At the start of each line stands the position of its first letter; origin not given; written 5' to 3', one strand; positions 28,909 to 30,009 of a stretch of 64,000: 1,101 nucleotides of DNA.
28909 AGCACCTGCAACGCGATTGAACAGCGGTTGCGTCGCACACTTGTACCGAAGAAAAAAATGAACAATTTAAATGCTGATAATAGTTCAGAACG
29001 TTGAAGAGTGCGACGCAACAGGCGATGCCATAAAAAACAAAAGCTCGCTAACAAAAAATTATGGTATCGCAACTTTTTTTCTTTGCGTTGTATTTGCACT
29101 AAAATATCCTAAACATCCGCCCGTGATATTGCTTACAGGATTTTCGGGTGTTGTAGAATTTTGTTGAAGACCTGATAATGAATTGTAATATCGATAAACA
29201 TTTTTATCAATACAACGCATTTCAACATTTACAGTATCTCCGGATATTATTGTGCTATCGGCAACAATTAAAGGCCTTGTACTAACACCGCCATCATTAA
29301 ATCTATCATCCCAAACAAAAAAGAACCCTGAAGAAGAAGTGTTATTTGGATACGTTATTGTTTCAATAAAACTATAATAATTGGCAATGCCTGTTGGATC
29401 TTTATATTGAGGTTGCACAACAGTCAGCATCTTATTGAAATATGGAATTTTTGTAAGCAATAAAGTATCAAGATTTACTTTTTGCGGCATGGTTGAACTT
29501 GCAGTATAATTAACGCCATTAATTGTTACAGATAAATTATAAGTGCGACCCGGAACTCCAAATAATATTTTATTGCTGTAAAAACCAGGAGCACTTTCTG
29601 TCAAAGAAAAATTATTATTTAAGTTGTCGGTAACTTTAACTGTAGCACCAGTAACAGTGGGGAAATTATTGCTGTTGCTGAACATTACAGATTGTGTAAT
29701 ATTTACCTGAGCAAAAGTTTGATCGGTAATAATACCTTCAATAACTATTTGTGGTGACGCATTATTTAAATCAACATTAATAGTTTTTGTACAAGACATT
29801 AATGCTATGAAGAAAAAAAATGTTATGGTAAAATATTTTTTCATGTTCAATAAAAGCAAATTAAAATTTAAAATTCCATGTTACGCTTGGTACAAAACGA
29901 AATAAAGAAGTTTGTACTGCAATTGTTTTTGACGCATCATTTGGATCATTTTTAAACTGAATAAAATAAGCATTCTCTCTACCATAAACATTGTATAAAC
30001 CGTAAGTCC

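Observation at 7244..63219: Dense family of ~60-bp intergenic repeats with an invariant GC-rich 12-mer (14 copies in 64 kb)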

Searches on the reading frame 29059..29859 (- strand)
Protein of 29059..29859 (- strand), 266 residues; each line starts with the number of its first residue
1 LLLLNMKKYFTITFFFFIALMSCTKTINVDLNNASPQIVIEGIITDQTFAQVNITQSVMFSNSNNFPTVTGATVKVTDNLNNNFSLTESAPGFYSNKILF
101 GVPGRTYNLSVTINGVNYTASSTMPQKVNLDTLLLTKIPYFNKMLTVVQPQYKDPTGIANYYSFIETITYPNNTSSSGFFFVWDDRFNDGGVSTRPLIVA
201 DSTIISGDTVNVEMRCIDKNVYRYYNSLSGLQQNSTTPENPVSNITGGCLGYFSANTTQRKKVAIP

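Call 38: find_homologous_proteins(query=window:29059-29859:-, max_evalue=1e-40)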
Query window:29059-29859:- (266 aa): 916 proteins with E <= 1e-40 among 1541 candidates; the best 120 are listed.
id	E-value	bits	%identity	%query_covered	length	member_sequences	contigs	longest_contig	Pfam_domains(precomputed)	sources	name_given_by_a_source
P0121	7.4e-146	503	92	94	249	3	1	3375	PF14054.12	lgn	-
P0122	7.8e-140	483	84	98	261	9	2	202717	PF14054.12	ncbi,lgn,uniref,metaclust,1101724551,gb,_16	ncbi:hypothetical protein GALL_94350 [mine drainage metagenome]|uniref:DUF4249 domain-containing pro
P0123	2.2e-110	387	70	98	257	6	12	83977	PF14054.12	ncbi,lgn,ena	-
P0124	4.8e-110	385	70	98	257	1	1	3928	PF14054.12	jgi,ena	-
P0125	6.9e-104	365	65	98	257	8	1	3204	PF14054.12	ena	-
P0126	2.1e-103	364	66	98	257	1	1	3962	PF14054.12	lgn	-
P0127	3.1e-99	350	62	98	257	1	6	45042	PF14054.12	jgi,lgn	jgi:hypothetical protein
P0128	7.2e-98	346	64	94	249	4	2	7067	PF14054.12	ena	-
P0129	5.3e-96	339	59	98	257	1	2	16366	PF14054.12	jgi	jgi:hypothetical protein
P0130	5.0e-95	336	61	99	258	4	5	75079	PF14054.12,PF09134.17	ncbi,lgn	-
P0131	2.2e-91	324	60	98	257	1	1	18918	PF14054.12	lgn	-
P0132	1.1e-89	319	58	98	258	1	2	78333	PF14054.12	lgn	-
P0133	1.1e-89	319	58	98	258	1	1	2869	PF14054.12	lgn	-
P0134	1.4e-89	318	56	100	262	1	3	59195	PF14054.12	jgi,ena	-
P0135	3.2e-89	317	56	100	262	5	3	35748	PF14054.12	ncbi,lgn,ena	-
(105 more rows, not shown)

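Call 39: find_encoding_contigs(protein=P0122, flank=10000, max_places=2)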
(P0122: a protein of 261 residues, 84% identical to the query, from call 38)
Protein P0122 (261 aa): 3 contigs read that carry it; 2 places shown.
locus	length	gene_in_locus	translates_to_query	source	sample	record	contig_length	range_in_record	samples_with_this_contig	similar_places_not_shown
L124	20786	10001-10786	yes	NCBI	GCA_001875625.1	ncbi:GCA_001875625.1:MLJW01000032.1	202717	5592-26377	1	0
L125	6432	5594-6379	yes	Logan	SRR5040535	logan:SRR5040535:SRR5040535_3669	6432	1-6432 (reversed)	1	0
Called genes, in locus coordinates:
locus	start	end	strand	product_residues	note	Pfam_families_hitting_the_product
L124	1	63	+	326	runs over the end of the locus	PF13584:BatD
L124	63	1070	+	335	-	PF07584:BatA, PF01882:DUF58, PF05762:VWA_CoxE (weak), PF00092:VWA, PF13519:VWA_2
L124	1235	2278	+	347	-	PF16745:RsgA_N, PF03193:RsgA_GTPase, PF02421:FeoB_N (faint)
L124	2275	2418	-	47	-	-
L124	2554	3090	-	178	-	PF00132:Hexapep, PF21711:DCTN5, PF25087:GMPPB_C (faint), PF25084:LbH_EIF2B (weak), PF00132:Hexapep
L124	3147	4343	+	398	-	PF00202:Aminotran_3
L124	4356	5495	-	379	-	PF13439:Glyco_transf_4, PF13477:Glyco_trans_4_2, PF13579:Glyco_trans_4_4, PF20706:GT4-conflict, PF00534:Glycos_transf_1, PF13692:Glyco_trans_1_4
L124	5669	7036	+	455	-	PF04389:Peptidase_M28, PF01546:Peptidase_M20 (weak)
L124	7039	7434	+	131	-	-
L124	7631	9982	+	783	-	PF13620:CarboxypepD_reg, PF13715:CarbopepD_reg_2, PF07715:Plug, PF00593:TonB_dep_Rec_b-barrel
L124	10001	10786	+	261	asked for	PF14054:DUF4249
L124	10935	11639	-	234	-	PF00590:TP_methylase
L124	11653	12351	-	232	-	PF07264:EI24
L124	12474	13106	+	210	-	PF02245:Pur_DNA_glyco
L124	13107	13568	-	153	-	-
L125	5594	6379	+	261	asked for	PF14054:DUF4249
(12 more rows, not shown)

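Call 40: find_encoding_contigs(protein=P0121, flank=10000, max_places=1)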
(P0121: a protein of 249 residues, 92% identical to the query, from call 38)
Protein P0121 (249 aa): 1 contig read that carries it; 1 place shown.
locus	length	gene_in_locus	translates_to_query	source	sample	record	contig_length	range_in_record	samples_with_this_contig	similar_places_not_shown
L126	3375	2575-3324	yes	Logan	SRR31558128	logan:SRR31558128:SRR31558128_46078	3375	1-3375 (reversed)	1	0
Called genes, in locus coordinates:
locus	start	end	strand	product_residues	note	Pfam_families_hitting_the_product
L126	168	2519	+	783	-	PF13715:CarbopepD_reg_2, PF07715:Plug, PF00593:TonB_dep_Rec_b-barrel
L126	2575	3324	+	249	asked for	PF14054:DUF4249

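Call 41: find_encoding_contigs(protein=P0123, flank=10000, max_places=1)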
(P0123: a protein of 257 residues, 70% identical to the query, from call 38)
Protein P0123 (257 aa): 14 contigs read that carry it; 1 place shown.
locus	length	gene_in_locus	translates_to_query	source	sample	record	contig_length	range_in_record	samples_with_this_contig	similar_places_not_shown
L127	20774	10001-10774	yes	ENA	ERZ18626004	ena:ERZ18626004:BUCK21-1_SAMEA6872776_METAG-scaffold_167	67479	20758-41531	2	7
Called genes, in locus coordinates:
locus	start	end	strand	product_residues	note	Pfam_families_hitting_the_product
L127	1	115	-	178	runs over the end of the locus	PF25087:GMPPB_C (faint), PF00132:Hexapep, PF21711:DCTN5, PF25084:LbH_EIF2B (weak), PF00132:Hexapep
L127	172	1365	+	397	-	PF00202:Aminotran_3, PF00155:Aminotran_1_2 (faint)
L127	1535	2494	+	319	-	PF21522:MreB-like_C (faint)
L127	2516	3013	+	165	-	PF04519:Bactofilin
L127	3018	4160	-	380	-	PF13439:Glyco_transf_4, PF13477:Glyco_trans_4_2, PF13579:Glyco_trans_4_4, PF20706:GT4-conflict, PF00534:Glycos_transf_1, PF13692:Glyco_trans_1_4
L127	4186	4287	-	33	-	-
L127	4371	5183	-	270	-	-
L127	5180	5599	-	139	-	-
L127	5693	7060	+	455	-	PF04389:Peptidase_M28, PF01546:Peptidase_M20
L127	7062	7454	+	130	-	-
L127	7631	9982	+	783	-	PF13620:CarboxypepD_reg, PF13715:CarbopepD_reg_2, PF07715:Plug, PF00593:TonB_dep_Rec_b-barrel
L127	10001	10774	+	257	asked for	PF14054:DUF4249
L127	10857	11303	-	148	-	PF00226:DnaJ, PF13619:KTSC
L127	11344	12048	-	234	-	PF00590:TP_methylase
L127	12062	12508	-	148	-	PF07264:EI24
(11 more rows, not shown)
